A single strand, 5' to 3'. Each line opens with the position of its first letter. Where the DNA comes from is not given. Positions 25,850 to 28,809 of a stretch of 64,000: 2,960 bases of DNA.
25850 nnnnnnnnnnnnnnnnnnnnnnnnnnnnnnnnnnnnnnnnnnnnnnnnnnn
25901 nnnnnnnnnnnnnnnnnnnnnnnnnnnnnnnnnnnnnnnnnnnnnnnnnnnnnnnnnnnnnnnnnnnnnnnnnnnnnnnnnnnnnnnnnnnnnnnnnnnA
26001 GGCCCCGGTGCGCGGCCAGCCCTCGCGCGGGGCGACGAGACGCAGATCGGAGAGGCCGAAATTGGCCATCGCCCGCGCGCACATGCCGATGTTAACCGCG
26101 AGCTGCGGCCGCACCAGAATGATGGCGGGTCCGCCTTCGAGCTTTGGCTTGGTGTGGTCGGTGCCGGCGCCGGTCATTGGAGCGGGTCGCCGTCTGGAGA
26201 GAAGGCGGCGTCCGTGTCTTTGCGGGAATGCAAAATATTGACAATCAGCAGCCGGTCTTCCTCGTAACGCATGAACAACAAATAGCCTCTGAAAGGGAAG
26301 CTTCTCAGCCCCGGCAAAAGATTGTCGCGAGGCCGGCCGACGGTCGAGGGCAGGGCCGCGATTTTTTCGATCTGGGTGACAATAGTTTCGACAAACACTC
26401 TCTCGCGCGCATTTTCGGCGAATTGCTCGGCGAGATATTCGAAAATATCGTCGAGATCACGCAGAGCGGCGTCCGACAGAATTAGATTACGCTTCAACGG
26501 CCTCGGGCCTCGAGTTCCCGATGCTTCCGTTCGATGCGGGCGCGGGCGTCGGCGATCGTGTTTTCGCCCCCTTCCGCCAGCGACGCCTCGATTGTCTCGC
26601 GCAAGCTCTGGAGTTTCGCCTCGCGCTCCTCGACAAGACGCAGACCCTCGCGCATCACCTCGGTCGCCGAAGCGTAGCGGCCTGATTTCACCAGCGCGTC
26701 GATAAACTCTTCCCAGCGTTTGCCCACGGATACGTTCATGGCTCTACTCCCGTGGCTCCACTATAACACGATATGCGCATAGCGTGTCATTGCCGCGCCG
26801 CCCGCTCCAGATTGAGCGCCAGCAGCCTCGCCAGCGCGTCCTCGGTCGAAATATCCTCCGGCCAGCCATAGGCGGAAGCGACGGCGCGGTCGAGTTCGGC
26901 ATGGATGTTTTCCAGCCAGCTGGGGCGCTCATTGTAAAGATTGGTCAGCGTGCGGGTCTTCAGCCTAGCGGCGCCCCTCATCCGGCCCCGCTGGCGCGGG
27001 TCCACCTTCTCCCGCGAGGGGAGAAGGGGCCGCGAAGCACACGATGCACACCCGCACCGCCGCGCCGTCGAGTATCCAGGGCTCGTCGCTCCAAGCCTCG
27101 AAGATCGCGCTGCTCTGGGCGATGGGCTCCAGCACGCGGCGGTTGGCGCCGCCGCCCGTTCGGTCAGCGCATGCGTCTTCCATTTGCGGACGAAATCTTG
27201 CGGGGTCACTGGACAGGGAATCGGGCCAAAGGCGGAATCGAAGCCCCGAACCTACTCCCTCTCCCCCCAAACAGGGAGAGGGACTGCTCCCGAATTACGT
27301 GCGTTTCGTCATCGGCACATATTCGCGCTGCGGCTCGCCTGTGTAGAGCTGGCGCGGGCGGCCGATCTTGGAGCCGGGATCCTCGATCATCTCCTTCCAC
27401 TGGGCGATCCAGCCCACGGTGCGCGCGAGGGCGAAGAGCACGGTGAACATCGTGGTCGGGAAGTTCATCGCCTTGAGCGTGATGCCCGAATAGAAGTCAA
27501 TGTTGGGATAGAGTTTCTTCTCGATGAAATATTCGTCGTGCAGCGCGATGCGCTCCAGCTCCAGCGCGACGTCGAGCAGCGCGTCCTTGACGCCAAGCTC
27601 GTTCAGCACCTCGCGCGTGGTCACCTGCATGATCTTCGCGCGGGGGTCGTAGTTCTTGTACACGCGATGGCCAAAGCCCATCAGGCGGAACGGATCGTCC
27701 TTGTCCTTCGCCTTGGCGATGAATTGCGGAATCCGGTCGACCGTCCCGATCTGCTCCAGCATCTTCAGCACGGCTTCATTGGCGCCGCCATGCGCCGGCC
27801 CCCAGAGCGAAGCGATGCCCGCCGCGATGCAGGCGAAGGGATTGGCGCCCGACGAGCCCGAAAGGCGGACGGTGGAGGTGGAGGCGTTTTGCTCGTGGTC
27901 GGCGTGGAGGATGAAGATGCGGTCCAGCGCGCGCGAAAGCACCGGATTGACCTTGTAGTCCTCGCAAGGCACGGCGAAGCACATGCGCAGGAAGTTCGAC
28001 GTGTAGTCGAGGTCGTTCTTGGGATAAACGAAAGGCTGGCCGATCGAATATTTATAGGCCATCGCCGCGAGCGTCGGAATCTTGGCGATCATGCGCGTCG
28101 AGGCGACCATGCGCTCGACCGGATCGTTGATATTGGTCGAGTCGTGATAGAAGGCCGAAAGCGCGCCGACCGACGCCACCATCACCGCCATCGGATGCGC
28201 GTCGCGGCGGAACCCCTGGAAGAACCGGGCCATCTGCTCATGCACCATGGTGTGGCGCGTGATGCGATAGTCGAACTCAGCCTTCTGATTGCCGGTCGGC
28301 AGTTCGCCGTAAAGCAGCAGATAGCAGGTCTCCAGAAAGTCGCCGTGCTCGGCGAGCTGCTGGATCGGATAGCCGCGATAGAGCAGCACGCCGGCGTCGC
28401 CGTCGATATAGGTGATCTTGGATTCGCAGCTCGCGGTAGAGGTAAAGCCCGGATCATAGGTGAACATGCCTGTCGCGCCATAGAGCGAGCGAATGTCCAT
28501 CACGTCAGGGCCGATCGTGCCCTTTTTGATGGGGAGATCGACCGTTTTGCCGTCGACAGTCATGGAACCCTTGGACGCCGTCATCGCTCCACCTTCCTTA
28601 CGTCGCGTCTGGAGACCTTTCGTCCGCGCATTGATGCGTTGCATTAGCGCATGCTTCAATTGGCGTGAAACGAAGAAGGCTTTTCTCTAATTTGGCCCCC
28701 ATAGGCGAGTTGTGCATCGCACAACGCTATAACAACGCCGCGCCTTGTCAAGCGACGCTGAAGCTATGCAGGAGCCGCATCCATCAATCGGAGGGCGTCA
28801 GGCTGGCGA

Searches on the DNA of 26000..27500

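Call 49: search_rna_families(source=window, start=26000, end=27500, threshold=evalue, max_evalue=1)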
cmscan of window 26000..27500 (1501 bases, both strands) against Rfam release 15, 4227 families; matches with E-value up to 1: 2.
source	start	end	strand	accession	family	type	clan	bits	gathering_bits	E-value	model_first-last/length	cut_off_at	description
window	26790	26901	-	RF00223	IRES_Bip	Cis-reg; IRES;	-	12.1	40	0.47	1-263/263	no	bip internal ribosome entry site (IRES)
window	27165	27375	-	RF02042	HOTTIP_3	Gene; lncRNA;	-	10.7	50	0.73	117-353/353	no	HOXA transcript at the distal tip, conserved region 3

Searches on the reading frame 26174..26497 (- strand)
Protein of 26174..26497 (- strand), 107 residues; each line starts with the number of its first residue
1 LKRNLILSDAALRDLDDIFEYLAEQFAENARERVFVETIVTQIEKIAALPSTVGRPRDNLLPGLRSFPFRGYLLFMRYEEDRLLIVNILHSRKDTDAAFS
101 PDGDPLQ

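Call 3: search_protein_families(library=pfam, proteins=[window:26174-26497:-], max_evalue=1)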
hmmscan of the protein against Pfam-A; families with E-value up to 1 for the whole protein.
window:26174-26497:- (107 aa): 1 family
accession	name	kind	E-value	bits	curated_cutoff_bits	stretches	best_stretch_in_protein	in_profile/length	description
PF05016.21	ParE_toxin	-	1.3e-14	54.9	23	1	5-94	1-88/89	ParE toxin of type II toxin-antitoxin system, parDE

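Call 4: search_protein_families(library=ncbifam, proteins=[window:26174-26497:-], max_evalue=1)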
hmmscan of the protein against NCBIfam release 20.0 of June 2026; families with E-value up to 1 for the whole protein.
window:26174-26497:- (107 aa): 0 families

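Call 25: search_protein_families(library=padloc, proteins=[window:26174-26497:-], max_evalue=0.001)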
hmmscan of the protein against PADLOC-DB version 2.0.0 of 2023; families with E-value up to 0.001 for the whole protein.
window:26174-26497:- (107 aa): 0 families

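Call 47: search_solved_structures(query=window:26174-26497:-, max_evalue=0.01)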
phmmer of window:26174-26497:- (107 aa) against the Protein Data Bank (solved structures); distinct sequences matched with E-value up to 0.01: 12.
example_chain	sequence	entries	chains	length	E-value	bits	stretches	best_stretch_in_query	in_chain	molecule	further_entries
7bie_A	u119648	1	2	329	1.3e-07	35.1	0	84-105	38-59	nvWRAP-T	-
7bif_A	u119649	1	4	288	4.6e-07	33.4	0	84-105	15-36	v22WRAP-T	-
7big_A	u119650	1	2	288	6.6e-07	32.9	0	84-105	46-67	v13WRAP-T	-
7ycs_A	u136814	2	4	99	7e-07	32.8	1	4-94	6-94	Toxin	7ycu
7bid_A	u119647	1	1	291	1.9e-06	31.3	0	84-105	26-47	v31WRAP-T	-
8c24_A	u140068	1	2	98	9.5e-06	29.1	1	4-97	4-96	Toxin ParE1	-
3kxe_A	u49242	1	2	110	0.00039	24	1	7-94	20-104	Toxin protein parE-1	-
6x0a_A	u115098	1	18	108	0.00043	23.8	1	5-98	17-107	Plasmid stabilization system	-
5cw7_B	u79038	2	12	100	0.0021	21.6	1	9-94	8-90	Plasmid stabilization protein ParE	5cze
7etr_C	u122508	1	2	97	0.0026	21.3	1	5-92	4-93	Toxin module of toxin-antitoxin system RelE/StbE family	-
5czf_C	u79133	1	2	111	0.0036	20.8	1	9-94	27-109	Plasmid stabilization protein ParE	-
7r5a_A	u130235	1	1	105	0.0044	20.6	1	7-99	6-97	Toxin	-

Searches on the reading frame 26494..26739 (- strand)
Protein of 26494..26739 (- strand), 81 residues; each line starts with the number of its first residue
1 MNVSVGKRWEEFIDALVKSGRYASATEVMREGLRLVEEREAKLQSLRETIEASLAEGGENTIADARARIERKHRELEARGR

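Call 3: search_protein_families(library=pfam, proteins=[window:26494-26739:-], max_evalue=1)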
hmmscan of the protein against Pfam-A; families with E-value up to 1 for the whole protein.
window:26494-26739:- (81 aa): 6 families
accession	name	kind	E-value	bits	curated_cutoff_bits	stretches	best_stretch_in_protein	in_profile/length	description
PF03693.20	ParD_antitoxin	-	3.4e-17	63.1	21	1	3-75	7-78/81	Bacterial antitoxin of ParD toxin-antitoxin type II system and RHH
PF14357.11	DUF4404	-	0.052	14.6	27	1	33-75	16-59/83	Domain of unknown function (DUF4404)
PF17910.6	FeoB_Cyto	-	0.059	14.2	23.4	1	30-68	41-79/90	FeoB cytosolic helical domain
PF13428.12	TPR_14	-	0.061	14.5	23.5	1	9-38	4-33/44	Tetratricopeptide repeat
PF09278.17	MerR-DNA-bind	-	0.072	14.2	25.4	0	54-79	26-51/65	MerR, DNA binding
PF17723.7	RHH_8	-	0.11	13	25.4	1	13-53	18-56/119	Ribbon-Helix-Helix transcriptional regulator family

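Call 4: search_protein_families(library=ncbifam, proteins=[window:26494-26739:-], max_evalue=1)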
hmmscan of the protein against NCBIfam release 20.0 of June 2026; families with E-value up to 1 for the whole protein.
window:26494-26739:- (81 aa): 2 families
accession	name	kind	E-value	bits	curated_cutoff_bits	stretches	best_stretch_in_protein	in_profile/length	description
TIGR02606.1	antidote_CC2985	hypoth_equivalog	7.4e-20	70.8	46.2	1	1-59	2-60/70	type II toxin-antitoxin system ParD family antitoxin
TIGR03283.1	thy_syn_methano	equivalog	0.1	12.1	174.55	1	22-74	13-64/201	thymidylate synthase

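Call 25: search_protein_families(library=padloc, proteins=[window:26494-26739:-], max_evalue=0.001)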
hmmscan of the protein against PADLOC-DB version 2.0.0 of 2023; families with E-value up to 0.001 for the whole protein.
window:26494-26739:- (81 aa): 0 families

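Call 48: search_solved_structures(query=window:26494-26739:-, max_evalue=0.01)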
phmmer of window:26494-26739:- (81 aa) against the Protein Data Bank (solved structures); distinct sequences matched with E-value up to 0.01: 7.
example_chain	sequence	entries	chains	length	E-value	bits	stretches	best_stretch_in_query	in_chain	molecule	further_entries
3kxe_C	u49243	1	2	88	2.3e-11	46.9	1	3-73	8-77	Antitoxin protein parD-1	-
8c24_C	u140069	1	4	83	4e-11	46.2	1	7-75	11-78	Antitoxin ParD1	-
7b22_A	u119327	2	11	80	1.1e-10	44.7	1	2-52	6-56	Antitoxin ParD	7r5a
7ycs_D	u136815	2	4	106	3.2e-07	33.8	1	1-60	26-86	Antitoxin ParD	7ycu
7ycv_A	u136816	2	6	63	3.9e-06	30.4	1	1-47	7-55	Antitoxin ParD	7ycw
9gzg_A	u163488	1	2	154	0.0001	25.9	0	7-41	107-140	Engineered CTPR protein with glutamic acids for conductivity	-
4ozs_A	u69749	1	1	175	0.0028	21.3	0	10-31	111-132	Alpha solenoid protein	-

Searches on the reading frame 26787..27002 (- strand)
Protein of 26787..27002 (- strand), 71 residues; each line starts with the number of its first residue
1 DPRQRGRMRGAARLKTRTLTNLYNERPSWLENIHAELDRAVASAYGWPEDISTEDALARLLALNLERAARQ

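Call 33: find_encoding_contigs(protein=window:26787-27002:-, flank=3000, max_places=4)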
Protein window:26787-27002:- (71 aa): no gene with exactly this product is on record in the collection.

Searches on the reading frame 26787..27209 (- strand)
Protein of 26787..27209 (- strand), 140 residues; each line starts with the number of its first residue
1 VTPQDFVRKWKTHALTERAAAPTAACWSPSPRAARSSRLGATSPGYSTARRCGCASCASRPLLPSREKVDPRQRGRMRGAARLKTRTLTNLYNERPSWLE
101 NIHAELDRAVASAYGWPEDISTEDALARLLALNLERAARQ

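Call 3: search_protein_families(library=pfam, proteins=[window:26787-27209:-], max_evalue=1)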
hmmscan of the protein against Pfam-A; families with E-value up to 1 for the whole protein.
window:26787-27209:- (140 aa): 1 family
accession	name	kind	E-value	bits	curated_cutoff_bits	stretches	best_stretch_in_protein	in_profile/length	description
PF20467.3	MmeI_C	-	0.0015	19.1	27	1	81-131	21-73/83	MmeI, C-terminal domain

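Call 4: search_protein_families(library=ncbifam, proteins=[window:26787-27209:-], max_evalue=1)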
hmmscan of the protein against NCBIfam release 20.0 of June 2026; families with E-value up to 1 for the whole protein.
window:26787-27209:- (140 aa): 1 family
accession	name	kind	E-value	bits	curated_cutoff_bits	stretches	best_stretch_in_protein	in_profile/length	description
NF049871.2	cytotoxin_MakA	exception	0.14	11.1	320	1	92-123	35-66/354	alpha-pore-forming cytotoxin MakA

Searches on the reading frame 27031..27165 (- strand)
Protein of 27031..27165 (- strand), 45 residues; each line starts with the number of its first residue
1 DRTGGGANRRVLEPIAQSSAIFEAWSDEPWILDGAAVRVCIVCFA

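Call 15: search_protein_representatives(protein=window:27031-27165:-)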
Query: 45 residues. Proteins with E-value up to 0.001 (for the whole library): 476; up to 1e-10: 43; up to 1e-30: 0. The best 150 are listed.
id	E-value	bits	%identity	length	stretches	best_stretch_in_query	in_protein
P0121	1.6e-22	93.1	29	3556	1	11-44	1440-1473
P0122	7.4e-20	84.8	38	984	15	16-39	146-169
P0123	1.3e-15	71.7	60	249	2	5-43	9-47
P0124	3.7e-14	67.2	78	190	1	4-44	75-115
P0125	5.9e-14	66.6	80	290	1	4-44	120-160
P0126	1.0e-13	65.8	53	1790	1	13-27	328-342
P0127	1.9e-13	65.1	76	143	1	4-44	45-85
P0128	2.0e-13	65.0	70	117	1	2-44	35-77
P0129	2.1e-13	64.9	74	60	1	4-45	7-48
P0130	4.0e-13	64.0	76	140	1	4-44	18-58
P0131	5.7e-13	63.6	76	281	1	4-44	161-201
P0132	8.2e-13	63.1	73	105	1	4-44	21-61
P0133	1.1e-12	62.7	76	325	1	4-44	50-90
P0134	1.7e-12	62.1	78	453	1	4-44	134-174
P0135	3.2e-12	61.2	71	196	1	4-45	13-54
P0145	1.5e-11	59.2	68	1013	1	4-44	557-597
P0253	1.7e-08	49.7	71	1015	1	4-44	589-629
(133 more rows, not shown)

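Call 25: search_protein_families(library=padloc, proteins=[P0145], max_evalue=0.001)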
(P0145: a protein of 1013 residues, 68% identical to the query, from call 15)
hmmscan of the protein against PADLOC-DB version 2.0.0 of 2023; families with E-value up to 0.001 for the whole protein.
P0145 (1013 aa): 20 families
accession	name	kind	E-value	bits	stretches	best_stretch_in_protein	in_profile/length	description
PDLC03627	REase_MTase_IIG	-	0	1023.5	2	1-477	2-518/1136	Type IIG restriction enzyme-methyltransferase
PDLC03599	REase_MTase_IIG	-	1e-105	352.6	2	355-832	333-846/959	Type IIG restriction enzyme-methyltransferase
PDLC03598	REase_MTase_IIG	-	1.2e-75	253.1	2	5-565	14-555/912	Type IIG restriction enzyme-methyltransferase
PDLC02643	DrmMI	-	1.7e-70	236.2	1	490-848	872-1227/1347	DrmMI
PDLC02646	DrmMI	-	6e-45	151.6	1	489-837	285-642/792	DrmMI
PDLC02644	DrmMI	-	8.3e-35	118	1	489-830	384-757/988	DrmMI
PDLC03618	REase_MTase_IIG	-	2.4e-20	69.5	1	489-830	868-1205/1429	Type IIG restriction enzyme-methyltransferase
PDLC04134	mad2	-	4.8e-14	50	1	59-449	38-348/492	mads_2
PDLC02640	DrmMI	-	1.7e-12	43.9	1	548-838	550-851/1015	DrmMI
PDLC02639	DrmMI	-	2.8e-10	37.1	1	481-598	577-692/803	DrmMI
PDLC02638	DrmMI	-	3.1e-10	36.9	1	490-537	875-921/935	DrmMI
PDLC03609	REase_MTase_IIG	-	3.8e-06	22.9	1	365-539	430-604/1066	Type IIG restriction enzyme-methyltransferase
PDLC02529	PglX|PglXI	-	1.7e-05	20.7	1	369-443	226-296/1189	PglX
PDLC03630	REase_MTase_IIG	-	2.4e-05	20.3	1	368-436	403-465/1100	Type IIG restriction enzyme-methyltransferase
PDLC03601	REase_MTase_IIG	-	6.2e-05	19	1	361-449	450-538/1110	Type IIG restriction enzyme-methyltransferase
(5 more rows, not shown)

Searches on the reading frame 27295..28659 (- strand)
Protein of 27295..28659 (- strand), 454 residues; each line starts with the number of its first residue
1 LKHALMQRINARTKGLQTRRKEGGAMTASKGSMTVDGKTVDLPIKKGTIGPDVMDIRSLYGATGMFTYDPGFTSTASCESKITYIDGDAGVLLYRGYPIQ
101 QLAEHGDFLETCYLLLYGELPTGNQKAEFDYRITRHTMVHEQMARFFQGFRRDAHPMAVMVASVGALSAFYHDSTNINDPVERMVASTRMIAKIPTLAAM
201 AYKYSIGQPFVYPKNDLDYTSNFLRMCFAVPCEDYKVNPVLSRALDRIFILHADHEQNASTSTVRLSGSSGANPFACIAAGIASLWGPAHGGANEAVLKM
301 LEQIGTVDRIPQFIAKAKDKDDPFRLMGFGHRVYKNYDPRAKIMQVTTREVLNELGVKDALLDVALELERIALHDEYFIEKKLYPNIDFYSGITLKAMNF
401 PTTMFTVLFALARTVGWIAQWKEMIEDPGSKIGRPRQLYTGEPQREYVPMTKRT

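Call 3: search_protein_families(library=pfam, proteins=[window:27295-28659:-], max_evalue=1)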
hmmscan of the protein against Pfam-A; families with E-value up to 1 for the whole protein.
window:27295-28659:- (454 aa): 1 family
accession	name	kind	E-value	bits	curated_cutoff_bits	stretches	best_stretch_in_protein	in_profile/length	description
PF00285.26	Citrate_synt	-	2.9e-138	461.2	27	1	71-436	1-357/357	Citrate synthase, C-terminal domain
